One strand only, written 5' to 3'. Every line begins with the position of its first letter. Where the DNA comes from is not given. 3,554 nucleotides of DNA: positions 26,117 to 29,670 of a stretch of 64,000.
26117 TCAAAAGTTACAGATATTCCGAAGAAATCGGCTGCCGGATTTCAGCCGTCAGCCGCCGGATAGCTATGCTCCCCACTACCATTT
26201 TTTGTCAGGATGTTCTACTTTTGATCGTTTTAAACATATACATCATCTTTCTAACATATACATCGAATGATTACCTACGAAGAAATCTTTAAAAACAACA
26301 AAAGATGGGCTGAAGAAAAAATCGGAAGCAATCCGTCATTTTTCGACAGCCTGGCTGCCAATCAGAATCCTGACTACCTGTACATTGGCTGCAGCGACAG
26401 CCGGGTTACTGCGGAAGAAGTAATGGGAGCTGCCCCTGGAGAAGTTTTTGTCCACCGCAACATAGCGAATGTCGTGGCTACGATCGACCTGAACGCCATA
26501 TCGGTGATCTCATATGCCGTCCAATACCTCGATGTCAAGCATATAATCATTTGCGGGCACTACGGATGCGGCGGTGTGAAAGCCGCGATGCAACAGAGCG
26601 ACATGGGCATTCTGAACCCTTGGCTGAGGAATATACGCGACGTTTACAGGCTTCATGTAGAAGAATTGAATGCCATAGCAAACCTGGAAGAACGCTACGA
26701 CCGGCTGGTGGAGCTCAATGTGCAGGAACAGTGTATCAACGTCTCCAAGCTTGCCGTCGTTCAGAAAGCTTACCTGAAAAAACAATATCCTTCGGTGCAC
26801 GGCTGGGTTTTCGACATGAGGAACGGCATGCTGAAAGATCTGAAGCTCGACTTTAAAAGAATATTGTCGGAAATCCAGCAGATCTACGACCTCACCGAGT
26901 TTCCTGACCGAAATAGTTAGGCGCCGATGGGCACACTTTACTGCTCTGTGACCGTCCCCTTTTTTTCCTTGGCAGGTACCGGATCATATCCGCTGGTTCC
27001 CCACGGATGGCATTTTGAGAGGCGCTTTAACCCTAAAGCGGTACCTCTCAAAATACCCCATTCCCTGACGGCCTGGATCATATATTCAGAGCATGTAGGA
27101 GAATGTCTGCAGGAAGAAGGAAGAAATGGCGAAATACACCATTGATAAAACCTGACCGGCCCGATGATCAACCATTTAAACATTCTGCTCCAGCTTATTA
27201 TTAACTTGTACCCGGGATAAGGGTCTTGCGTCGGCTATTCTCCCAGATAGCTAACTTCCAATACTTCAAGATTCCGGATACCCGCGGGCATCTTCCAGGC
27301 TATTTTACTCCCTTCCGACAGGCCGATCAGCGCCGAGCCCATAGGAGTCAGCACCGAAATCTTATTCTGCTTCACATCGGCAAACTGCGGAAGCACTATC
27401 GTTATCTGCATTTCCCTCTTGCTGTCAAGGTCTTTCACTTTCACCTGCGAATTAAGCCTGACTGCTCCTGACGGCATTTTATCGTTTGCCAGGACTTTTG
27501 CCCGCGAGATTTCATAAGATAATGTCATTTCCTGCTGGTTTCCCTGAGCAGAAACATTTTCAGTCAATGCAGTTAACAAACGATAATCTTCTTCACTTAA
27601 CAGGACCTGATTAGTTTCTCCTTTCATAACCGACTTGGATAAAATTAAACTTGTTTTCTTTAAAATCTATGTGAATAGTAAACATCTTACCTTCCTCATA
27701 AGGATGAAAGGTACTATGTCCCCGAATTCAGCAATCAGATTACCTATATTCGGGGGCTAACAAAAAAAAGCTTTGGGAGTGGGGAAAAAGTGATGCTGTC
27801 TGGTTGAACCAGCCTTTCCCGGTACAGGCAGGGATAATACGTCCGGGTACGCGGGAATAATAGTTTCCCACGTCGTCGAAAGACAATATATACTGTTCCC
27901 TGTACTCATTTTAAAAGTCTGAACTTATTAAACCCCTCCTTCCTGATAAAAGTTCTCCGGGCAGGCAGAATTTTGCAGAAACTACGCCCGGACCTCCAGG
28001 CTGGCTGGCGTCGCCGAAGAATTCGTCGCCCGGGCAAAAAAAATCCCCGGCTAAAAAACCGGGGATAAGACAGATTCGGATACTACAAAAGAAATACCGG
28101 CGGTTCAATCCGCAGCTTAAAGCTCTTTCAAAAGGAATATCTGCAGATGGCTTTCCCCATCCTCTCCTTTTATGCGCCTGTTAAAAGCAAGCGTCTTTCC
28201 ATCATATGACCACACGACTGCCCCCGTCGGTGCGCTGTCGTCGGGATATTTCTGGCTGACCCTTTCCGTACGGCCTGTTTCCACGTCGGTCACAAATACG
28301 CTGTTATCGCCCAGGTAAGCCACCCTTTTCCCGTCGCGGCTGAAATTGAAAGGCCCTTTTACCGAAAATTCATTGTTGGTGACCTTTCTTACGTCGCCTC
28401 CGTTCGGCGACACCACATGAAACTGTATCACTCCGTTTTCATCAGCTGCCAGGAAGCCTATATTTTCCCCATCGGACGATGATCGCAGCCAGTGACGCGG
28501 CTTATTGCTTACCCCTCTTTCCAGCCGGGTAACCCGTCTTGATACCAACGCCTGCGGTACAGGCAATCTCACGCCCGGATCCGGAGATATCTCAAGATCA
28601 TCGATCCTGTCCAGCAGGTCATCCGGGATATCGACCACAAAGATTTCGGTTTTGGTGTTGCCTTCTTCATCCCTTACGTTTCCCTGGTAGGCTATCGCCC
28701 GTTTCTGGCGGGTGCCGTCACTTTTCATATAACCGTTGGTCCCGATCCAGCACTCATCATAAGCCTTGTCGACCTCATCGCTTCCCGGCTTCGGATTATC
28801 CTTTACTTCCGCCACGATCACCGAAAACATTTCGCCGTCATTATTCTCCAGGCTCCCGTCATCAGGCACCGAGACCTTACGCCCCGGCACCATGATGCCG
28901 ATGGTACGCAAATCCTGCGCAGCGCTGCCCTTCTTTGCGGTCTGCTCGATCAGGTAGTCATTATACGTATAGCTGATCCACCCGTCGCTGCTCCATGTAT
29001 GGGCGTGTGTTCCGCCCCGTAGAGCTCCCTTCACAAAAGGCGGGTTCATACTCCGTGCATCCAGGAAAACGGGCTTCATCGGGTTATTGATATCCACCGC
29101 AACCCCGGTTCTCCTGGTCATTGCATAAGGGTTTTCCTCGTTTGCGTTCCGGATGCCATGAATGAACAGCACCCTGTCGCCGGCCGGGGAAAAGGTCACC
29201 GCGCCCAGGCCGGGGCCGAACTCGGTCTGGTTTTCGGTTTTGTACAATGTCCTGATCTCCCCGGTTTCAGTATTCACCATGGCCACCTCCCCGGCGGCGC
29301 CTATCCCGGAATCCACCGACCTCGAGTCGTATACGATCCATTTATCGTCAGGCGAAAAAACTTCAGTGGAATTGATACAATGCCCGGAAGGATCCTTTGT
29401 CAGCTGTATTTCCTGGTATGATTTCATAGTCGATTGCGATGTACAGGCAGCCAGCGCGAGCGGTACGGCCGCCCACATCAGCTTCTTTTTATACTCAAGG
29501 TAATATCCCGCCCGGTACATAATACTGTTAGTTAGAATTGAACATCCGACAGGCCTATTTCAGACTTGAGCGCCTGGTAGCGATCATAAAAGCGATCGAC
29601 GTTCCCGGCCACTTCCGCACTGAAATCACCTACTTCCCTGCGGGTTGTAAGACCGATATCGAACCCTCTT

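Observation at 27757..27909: Unannotated Pro-rich 50-aa uORF upstream of an Rnk/Gre-family factor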

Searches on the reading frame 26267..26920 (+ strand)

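Call 6: search_protein_families(library=pfam, proteins=[window:26267-26920:+], max_evalue=0.01)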
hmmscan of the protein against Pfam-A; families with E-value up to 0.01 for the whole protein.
window:26267-26920:+ (217 aa): 1 family
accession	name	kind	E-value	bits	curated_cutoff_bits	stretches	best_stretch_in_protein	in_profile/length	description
PF00484.24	Pro_CA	-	2.2e-49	168.2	25.7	1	37-188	1-155/156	Carbonic anhydrase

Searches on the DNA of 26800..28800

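Call 4: search_rna_families(source=window, start=26800, end=28800, threshold=evalue, max_evalue=10, show_alignments=3)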
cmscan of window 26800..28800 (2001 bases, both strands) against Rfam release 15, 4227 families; matches with E-value up to 10: 15.
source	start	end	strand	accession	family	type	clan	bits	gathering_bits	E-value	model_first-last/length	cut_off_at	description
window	28036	28074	-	RF02837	anti-hemB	Gene; sRNA;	-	21.9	49.5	0.03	1-81/81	no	Burkholderia RNA 7 (anti-hemB)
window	28036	28084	-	RF02278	Betaproteobacteria_toxic_sRNA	Gene; sRNA;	-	21.1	50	0.27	1-64/64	no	Betaproteobacteria toxic small RNA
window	28004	28068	+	RF02073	STnc260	Gene; sRNA;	-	20.9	100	4.4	106-168/176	no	Salmonella enterica sRNA STnc260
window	27012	27054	+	RF02726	sno_ZL63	Gene; snRNA; snoRNA; CD-box;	-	20.4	50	0.49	1-43/43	no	Small nucleolar RNA ZL63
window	28036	28085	-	RF02399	NsiR1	Gene; sRNA;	-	20.3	39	0.5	1-60/60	no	Nitrogen stress-induced RNA 1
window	28039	28165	-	RF02453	ncr952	Gene; sRNA;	-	20.2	100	0.12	1-143/143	no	Bacillus sRNA ncr952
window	28029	28099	-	RF00519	suhB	Gene; sRNA;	CL00108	19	41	0.68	1-77/77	no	Makes More Granules Regulator RNA (mmgR)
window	27622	27692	-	RF01626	ceN30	Gene; snRNA; snoRNA; CD-box;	-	18.7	65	1.1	1-73/73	no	Caenorhabditis snoRNA ceN30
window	28036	28175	-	RF00022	GcvB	Gene;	-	18.6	42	0.29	1-204/204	no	GcvB RNA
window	28033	28133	-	RF00122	GadY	Gene; sRNA;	-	18.4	45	1.5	1-114/114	no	GadY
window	28036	28130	-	RF01772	rnk_pseudo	Cis-reg; leader;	-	17.2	55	9.1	1-108/108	no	Pseudomonas rnk leader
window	28025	28068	+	RF00522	PreQ1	Cis-reg; riboswitch;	-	17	39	2.7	1-45/45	no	PreQ1 (pre queuosine) riboswitch aptamer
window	28036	28121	-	RF00021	Spot_42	Gene; sRNA;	-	15.7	80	8.3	1-115/115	no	Spot 42 RNA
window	28702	28764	-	RF01136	sR28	Gene; snRNA; snoRNA; CD-box;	-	15.2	39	0.54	1-55/55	no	Small nucleolar RNA sR28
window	27434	27513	-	RF01929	bxd_1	Gene; lncRNA;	-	12.9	75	9.5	1-86/86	no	Bithoraxoid conserved region 1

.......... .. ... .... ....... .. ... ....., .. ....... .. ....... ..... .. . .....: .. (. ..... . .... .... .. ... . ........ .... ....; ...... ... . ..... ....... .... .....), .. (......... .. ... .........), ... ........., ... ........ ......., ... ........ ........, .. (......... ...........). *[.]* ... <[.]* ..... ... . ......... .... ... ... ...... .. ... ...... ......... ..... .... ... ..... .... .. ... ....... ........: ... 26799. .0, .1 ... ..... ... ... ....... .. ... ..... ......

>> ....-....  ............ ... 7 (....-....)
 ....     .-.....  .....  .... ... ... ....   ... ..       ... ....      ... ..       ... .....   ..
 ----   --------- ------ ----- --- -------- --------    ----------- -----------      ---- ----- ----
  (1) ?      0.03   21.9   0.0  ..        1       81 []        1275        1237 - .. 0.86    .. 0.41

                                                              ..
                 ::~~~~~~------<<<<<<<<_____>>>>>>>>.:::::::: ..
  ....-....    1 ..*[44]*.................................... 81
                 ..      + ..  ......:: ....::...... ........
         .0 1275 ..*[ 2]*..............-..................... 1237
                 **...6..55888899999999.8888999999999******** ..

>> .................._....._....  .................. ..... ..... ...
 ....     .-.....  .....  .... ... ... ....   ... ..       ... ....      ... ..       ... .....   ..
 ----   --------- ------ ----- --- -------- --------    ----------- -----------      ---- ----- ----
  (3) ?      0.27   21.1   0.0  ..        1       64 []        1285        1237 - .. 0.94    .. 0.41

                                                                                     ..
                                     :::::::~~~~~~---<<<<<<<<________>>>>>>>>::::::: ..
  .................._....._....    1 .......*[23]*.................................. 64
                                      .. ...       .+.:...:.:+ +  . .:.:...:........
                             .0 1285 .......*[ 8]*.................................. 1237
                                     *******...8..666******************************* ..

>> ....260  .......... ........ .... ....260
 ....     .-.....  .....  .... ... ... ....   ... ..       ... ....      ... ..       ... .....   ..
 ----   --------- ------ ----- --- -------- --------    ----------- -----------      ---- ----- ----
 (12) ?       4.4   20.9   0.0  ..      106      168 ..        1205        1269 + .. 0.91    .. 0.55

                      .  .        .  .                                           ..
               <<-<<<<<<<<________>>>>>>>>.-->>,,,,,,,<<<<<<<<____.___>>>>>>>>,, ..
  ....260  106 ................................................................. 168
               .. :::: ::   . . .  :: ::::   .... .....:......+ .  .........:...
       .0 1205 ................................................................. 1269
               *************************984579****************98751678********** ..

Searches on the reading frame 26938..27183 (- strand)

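Call 6: search_protein_families(library=pfam, proteins=[window:26938-27183:-], max_evalue=0.01)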
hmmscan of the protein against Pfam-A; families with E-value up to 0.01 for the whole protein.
window:26938-27183:- (81 aa): 1 family
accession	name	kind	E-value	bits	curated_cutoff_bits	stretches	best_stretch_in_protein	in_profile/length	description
PF01809.23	YidD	-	7.8e-29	99.7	27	1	3-69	1-67/67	Putative membrane protein insertion efficiency factor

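Call 7: search_protein_families(library=ncbifam, proteins=[window:26938-27183:-], max_evalue=0.01)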
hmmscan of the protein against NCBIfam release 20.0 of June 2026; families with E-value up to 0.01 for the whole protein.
window:26938-27183:- (81 aa): 1 family
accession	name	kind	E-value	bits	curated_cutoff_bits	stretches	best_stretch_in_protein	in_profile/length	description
TIGR00278.2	TIGR00278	equivalog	2.2e-22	78.7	40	1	3-65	1-63/64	membrane protein insertion efficiency factor YidD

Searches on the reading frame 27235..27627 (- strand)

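Call 6: search_protein_families(library=pfam, proteins=[window:27235-27627:-], max_evalue=0.01)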
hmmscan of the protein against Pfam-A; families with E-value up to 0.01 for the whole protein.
window:27235-27627:- (130 aa): 1 family
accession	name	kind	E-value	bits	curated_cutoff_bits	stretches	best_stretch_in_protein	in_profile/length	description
PF01272.25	GreA_GreB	-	1.9e-22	79.5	26.9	1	52-127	2-77/77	Transcription elongation factor, GreA/GreB, C-term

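Call 7: search_protein_families(library=ncbifam, proteins=[window:27235-27627:-], max_evalue=0.01)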
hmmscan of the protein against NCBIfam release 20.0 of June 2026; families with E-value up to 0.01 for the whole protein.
window:27235-27627:- (130 aa): 12 families
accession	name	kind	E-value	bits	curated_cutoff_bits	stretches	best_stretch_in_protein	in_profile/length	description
NF004396.0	PRK05753.1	equivalog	1.8e-33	115.3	109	1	5-127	4-127/137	nucleoside diphosphate kinase regulator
TIGR01462.1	greA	subfamily_domain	1.5e-18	67.3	139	1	30-125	55-150/151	transcription elongation factor GreA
NF001261.0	PRK00226.1-2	equivalog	4.4e-17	62.4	167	1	35-127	64-156/157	transcription elongation factor GreA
NF001263.0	PRK00226.1-4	equivalog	1.7e-16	60.5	145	1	34-126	66-158/160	transcription elongation factor GreA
NF001264.0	PRK00226.1-5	equivalog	3.8e-14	52.8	180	1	36-128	65-158/158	transcription elongation factor GreA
NF002506.1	PRK01885.1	equivalog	5.3e-10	39.2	188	1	37-127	65-154/156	transcription elongation factor GreB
NF001260.0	PRK00226.1-1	equivalog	3.7e-08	33.2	234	1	32-126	63-157/160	transcription elongation factor GreA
TIGR01461.1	greB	equivalog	5.7e-08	32.6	171.05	1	41-128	69-155/156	transcription elongation factor GreB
NF011309.0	PRK14720.1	equivalog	5.5e-07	28.1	714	1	34-126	809-901/906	transcription elongation factor GreA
NF004548.0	PRK05892.1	equivalog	4.1e-05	23.5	126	1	41-126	73-155/158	nucleoside diphosphate kinase regulator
NF004969.0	PRK06330.1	equivalog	0.00015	20.5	697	1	31-110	622-701/718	transcript cleavage factor/unknown domain fusion protein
NF001262.0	PRK00226.1-3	equivalog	0.0048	16.6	161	1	40-117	71-150/165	transcription elongation factor GreA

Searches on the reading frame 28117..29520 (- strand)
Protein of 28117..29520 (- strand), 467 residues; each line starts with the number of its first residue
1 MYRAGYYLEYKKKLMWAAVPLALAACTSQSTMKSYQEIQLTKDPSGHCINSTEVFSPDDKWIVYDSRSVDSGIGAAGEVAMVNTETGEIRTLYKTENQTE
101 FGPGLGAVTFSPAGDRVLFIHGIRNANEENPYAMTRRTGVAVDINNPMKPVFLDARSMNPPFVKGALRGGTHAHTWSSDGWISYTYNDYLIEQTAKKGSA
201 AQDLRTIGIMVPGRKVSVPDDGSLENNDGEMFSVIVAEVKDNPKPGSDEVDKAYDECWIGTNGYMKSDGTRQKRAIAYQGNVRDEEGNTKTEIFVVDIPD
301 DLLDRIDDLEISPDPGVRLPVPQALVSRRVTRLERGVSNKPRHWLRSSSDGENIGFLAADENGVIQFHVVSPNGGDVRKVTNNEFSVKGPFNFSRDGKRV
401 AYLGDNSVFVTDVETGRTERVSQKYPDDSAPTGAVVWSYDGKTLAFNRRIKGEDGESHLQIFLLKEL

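Call 6: search_protein_families(library=pfam, proteins=[window:28117-29520:-], max_evalue=0.01)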
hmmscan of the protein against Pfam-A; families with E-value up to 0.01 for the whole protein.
window:28117-29520:- (467 aa): 4 families
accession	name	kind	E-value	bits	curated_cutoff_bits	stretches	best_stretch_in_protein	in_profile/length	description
PF12566.14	DUF3748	-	1.3e-31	109.6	27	1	105-220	2-117/123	Protein of unknown function (DUF3748)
PF07676.18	PD40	-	2.2e-05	24.7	20.9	0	433-454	12-31/38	WD40-like Beta Propeller Repeat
PF00930.27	DPPIV_N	-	0.0011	18.2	22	0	391-424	48-81/354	Dipeptidyl peptidase IV (DPP IV) N-terminal region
PF25174.1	Beta-prop_THOC3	-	0.0092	15.5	305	0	392-446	95-146/272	THOC3 beta-propeller domain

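Call 7: search_protein_families(library=ncbifam, proteins=[window:28117-29520:-], max_evalue=0.01)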
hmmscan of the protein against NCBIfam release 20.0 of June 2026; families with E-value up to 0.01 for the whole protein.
window:28117-29520:- (467 aa): 4 families
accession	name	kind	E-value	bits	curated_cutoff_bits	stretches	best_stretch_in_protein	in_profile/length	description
NF053518.1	DipepPtdsDpp5Prph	equivalog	2.7e-09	36.1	900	1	341-407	66-127/655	dipeptidyl-peptidase Dpp5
TIGR02800.1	propeller_TolB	equivalog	1.3e-07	31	343.15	1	348-452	243-345/418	Tol-Pal system beta propeller repeat protein TolB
NF033523.0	lasso_peptidase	equivalog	2.3e-07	30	400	0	348-403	96-149/638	Atxe2 family lasso peptide isopeptidase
NF002183.0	PRK01029.1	equivalog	2.1e-05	23.7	405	1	367-452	262-349/429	Tol-Pal system protein TolB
